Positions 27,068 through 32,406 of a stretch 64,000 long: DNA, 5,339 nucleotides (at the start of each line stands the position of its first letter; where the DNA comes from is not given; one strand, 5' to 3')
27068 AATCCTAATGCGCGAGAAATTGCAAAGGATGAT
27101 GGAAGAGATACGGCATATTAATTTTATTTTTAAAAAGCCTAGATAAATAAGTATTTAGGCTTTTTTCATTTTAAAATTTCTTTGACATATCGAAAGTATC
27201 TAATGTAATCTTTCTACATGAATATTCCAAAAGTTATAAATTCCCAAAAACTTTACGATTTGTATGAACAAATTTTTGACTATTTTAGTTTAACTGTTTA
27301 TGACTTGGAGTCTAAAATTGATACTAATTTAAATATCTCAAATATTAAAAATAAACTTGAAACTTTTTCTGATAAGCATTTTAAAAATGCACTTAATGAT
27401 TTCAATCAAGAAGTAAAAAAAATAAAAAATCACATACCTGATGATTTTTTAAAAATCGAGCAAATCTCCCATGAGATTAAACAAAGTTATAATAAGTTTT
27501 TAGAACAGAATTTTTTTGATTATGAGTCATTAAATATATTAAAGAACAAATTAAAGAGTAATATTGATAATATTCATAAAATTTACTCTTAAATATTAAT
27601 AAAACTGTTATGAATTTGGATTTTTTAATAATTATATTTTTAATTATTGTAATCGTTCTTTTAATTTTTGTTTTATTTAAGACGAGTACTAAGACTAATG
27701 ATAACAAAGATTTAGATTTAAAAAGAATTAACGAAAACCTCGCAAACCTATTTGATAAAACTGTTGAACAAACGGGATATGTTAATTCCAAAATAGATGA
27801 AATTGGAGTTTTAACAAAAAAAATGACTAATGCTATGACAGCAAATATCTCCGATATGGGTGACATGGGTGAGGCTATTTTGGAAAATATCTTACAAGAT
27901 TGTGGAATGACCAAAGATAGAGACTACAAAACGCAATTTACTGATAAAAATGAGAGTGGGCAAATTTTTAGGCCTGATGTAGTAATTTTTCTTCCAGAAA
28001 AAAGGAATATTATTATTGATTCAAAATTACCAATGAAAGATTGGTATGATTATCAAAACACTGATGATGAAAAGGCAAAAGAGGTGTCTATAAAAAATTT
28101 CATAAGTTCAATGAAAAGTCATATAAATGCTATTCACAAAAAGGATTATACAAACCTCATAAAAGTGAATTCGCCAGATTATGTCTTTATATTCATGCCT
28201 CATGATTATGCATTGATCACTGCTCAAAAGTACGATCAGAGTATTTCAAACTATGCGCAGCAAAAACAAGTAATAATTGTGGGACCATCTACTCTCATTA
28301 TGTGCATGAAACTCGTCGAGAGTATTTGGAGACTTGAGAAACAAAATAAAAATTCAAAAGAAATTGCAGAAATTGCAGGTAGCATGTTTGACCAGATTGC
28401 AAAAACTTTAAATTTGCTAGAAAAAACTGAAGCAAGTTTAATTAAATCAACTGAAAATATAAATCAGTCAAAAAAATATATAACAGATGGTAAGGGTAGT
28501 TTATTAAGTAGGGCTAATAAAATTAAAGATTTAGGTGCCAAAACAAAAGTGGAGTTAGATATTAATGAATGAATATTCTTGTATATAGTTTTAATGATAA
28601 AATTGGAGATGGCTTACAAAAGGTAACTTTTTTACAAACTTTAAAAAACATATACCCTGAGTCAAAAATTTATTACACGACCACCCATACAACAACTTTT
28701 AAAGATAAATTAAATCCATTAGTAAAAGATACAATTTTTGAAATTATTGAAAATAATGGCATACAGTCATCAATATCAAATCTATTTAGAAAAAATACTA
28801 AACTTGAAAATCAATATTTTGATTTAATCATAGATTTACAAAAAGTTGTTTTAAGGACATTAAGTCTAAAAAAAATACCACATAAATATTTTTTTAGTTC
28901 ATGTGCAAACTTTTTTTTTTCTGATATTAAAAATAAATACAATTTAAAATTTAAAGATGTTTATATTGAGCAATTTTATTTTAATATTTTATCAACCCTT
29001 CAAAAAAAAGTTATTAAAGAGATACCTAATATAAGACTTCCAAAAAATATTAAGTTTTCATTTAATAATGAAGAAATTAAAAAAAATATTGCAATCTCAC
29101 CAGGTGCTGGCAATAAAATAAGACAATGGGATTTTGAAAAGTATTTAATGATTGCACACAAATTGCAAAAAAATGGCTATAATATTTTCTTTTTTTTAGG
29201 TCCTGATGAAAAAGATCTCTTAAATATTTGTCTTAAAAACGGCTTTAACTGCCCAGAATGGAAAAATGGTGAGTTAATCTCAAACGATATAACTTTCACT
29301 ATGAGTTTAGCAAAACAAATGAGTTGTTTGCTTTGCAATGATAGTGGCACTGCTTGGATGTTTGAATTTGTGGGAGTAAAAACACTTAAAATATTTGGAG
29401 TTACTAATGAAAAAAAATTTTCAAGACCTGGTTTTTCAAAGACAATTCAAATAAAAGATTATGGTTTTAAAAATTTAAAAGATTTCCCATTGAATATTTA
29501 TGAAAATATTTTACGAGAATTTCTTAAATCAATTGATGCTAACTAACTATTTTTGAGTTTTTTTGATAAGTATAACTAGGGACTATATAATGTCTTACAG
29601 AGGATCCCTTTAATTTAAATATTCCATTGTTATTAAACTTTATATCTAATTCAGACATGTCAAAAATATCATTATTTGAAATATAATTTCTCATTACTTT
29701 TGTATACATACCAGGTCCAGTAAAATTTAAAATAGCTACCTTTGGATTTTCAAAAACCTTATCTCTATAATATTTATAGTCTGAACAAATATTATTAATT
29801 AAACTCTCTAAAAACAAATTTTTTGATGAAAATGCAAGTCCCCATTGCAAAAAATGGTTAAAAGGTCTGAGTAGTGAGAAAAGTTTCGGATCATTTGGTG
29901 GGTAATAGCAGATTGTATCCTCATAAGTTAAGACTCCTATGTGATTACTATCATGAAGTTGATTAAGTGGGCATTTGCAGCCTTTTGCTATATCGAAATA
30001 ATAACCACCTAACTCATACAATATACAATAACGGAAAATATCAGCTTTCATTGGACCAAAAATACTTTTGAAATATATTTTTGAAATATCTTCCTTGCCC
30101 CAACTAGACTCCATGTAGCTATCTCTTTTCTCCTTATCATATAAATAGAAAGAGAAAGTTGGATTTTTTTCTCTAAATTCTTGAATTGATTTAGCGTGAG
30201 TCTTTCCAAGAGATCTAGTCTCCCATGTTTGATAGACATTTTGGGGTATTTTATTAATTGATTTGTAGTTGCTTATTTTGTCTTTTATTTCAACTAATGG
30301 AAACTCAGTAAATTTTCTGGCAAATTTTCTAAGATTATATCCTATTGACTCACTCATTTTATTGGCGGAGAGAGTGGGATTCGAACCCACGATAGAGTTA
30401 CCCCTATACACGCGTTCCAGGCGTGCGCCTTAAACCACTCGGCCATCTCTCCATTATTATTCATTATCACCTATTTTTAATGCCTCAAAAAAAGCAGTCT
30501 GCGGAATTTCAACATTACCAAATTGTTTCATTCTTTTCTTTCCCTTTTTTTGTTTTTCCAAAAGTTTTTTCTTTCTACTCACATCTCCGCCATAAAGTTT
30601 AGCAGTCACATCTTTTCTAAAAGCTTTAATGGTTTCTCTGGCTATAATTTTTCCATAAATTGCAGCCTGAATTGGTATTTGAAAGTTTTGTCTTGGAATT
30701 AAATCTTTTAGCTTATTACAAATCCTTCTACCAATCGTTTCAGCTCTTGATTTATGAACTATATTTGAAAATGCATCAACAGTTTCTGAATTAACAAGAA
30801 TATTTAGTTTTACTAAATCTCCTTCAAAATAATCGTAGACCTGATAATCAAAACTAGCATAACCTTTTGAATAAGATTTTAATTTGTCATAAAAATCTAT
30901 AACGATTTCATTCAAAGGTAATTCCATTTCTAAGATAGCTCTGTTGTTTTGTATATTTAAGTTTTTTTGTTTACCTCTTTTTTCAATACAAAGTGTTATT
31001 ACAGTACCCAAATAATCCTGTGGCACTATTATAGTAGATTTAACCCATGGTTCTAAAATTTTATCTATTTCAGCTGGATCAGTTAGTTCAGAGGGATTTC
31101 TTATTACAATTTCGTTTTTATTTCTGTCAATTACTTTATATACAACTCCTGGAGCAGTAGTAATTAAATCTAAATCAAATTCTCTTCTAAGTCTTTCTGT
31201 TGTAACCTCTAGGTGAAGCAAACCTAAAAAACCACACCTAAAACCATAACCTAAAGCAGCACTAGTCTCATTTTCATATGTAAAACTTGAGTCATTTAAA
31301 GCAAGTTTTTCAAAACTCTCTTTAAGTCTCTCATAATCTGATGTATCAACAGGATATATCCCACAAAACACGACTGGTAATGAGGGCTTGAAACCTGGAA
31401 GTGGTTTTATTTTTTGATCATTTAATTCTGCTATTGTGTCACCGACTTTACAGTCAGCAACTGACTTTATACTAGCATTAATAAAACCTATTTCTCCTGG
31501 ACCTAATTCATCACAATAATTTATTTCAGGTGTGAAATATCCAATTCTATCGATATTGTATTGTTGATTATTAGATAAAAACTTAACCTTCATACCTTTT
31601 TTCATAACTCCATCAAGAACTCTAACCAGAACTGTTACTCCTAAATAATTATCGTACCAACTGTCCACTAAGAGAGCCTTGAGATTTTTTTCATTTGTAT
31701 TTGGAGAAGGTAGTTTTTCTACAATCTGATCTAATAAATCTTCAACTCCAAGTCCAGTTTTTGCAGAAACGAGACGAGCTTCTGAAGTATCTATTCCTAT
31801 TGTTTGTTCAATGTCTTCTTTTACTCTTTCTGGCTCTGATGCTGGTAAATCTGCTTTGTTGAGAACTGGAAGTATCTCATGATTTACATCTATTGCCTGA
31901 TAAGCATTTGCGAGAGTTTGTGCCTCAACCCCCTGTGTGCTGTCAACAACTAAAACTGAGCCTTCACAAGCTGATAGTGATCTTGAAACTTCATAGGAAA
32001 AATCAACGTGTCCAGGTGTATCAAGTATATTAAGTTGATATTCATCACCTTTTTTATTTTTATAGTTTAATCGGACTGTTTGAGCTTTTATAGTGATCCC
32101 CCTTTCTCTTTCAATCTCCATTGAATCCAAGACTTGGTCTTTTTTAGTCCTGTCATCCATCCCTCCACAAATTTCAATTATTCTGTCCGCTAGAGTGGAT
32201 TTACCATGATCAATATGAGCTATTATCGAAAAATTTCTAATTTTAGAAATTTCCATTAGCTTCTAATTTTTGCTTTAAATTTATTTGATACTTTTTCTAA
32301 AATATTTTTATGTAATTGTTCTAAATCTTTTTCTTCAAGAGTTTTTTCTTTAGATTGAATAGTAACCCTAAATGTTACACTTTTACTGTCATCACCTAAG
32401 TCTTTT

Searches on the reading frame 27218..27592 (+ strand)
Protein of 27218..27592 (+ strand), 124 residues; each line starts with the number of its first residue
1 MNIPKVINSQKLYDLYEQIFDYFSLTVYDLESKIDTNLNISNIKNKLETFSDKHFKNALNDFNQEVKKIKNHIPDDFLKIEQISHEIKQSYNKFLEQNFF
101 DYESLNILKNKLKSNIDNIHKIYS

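Call 3: search_protein_families(library=pfam, proteins=[window:27218-27592:+])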
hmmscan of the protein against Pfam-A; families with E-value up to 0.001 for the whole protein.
window:27218-27592:+ (124 aa): 0 families

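Call 4: search_protein_families(library=ncbifam, proteins=[window:27218-27592:+])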
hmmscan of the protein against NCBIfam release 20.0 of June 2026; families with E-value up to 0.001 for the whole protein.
window:27218-27592:+ (124 aa): 0 families

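Call 92: search_protein_families(library=pfam, max_evalue=5, proteins=[window:27218-27592:+])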
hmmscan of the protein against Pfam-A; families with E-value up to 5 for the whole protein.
window:27218-27592:+ (124 aa): 6 families
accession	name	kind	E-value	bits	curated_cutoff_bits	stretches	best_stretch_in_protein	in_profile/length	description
PF19322.4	RKP_N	-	0.015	15.7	27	1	10-84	43-115/137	E3 ubiquitin-protein ligase RKP N-terminus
PF22723.2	NA-iREase2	-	0.055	14.3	27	1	39-98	41-99/119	NACHT-associated inactive Restriction Endonuclease 2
PF04108.17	ATG17_like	-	0.067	13.1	43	1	44-123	55-132/355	Autophagy protein ATG17-like domain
PF06009.19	Laminin_II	-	0.29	11.6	33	1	35-97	21-90/138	Laminin Domain II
PF22488.1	Class_2_docking_dom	-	1.2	10.1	27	0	85-96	8-19/28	Class 2 C-terminal docking domain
PF08702.15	Fib_alpha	-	2.6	8.7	29.9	1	36-122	33-121/143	Fibrinogen alpha/beta chain family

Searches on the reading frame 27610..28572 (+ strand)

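Call 3: search_protein_families(library=pfam, proteins=[window:27610-28572:+])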
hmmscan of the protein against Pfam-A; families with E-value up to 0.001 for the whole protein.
window:27610-28572:+ (320 aa): 1 family
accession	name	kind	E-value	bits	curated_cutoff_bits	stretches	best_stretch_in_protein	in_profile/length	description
PF02646.22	RmuC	-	2.6e-69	234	26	1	42-313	19-289/291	RmuC family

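Call 4: search_protein_families(library=ncbifam, proteins=[window:27610-28572:+])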
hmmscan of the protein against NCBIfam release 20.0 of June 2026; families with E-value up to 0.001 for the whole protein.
window:27610-28572:+ (320 aa): 1 family
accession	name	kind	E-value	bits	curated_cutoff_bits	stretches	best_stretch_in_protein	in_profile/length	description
NF007686.0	PRK10361.1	equivalog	1.1e-42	146.2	810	1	71-317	190-436/475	DNA recombination protein RmuC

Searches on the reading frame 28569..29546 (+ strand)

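Call 3: search_protein_families(library=pfam, proteins=[window:28569-29546:+])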
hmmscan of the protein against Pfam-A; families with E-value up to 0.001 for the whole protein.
window:28569-29546:+ (325 aa): 1 family
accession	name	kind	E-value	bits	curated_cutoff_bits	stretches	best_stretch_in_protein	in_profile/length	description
PF01075.23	Glyco_transf_9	-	2.1e-10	40.8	22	1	78-285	7-218/247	Glycosyltransferase family 9 (heptosyltransferase)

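Call 4: search_protein_families(library=ncbifam, proteins=[window:28569-29546:+])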
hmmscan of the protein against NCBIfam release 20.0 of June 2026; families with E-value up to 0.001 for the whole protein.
window:28569-29546:+ (325 aa): 3 families
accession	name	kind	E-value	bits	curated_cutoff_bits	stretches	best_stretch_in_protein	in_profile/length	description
NF007742.0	PRK10422.1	equivalog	4.1e-09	35.7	467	1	13-296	17-307/352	lipopolysaccharide core heptosyltransferase RfaQ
TIGR02201.1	heptsyl_trn_III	equivalog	3.1e-06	26.5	170.2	1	172-322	182-330/344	putative lipopolysaccharide heptosyltransferase III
TIGR02195.1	heptsyl_trn_II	equivalog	1.6e-05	24.2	134.6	1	11-281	9-287/339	lipopolysaccharide heptosyltransferase II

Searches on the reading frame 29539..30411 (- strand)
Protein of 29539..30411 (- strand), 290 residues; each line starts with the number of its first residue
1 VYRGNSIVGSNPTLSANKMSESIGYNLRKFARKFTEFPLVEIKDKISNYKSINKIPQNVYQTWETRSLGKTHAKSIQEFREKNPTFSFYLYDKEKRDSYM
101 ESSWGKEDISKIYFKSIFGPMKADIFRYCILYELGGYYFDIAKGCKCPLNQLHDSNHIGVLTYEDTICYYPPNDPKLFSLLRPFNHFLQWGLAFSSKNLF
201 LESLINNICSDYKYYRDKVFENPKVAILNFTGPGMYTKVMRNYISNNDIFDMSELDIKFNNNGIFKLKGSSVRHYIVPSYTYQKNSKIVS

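Call 6: search_protein_families(library=pfam, proteins=[window:29539-30411:-])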
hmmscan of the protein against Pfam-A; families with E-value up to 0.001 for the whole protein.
window:29539-30411:- (290 aa): 1 family
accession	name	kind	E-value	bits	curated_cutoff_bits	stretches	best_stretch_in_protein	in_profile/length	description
PF04488.21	Gly_transf_sug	-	1.9e-08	35.3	23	1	71-156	3-90/93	Glycosyltransferase sugar-binding region containing DXD motif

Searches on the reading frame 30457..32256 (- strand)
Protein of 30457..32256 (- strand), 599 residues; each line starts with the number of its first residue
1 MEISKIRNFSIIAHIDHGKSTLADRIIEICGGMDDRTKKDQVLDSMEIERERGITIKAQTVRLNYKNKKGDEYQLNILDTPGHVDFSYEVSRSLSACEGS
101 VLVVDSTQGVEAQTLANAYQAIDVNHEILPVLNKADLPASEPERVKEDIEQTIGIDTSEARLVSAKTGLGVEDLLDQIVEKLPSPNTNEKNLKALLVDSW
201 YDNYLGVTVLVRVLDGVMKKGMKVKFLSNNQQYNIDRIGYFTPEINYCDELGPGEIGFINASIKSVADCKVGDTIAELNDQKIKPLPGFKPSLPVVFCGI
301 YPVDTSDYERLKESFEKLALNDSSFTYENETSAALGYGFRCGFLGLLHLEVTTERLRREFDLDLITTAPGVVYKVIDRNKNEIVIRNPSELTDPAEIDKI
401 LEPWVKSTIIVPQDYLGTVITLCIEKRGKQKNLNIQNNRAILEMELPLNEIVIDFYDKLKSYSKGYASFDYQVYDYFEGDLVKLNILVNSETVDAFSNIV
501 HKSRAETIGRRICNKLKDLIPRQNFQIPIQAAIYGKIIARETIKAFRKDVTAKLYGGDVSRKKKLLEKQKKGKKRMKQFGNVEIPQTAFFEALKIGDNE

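Call 6: search_protein_families(library=pfam, proteins=[window:30457-32256:-])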
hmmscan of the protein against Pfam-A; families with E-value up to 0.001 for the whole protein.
window:30457-32256:- (599 aa): 7 families
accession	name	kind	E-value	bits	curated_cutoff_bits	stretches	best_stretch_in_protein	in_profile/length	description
PF00009.33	GTP_EFTU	-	2.4e-54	184.3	26.5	1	5-184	2-188/188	Elongation factor Tu GTP binding domain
PF06421.17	LepA_C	-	4e-49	165.6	29.7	1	488-594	1-107/107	GTP-binding protein LepA C-terminus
PF00679.30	EFG_C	-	8.6e-21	74.2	27.9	1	400-483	2-85/89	Elongation factor G C-terminus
PF03144.31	GTP_EFTU_D2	-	2.9e-08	34.5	30.3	1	206-276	1-73/73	Elongation factor Tu domain 2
PF14492.12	EFG_III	-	2.8e-07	30.9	27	1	294-366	4-73/75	Elongation Factor G, domain III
PF01926.29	MMR_HSR1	-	0.00014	22.4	21.9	1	17-134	10-113/113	50S ribosome-binding GTPase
PF00071.28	Ras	-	0.00088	19.3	21.6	0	55-182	31-160/162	Ras family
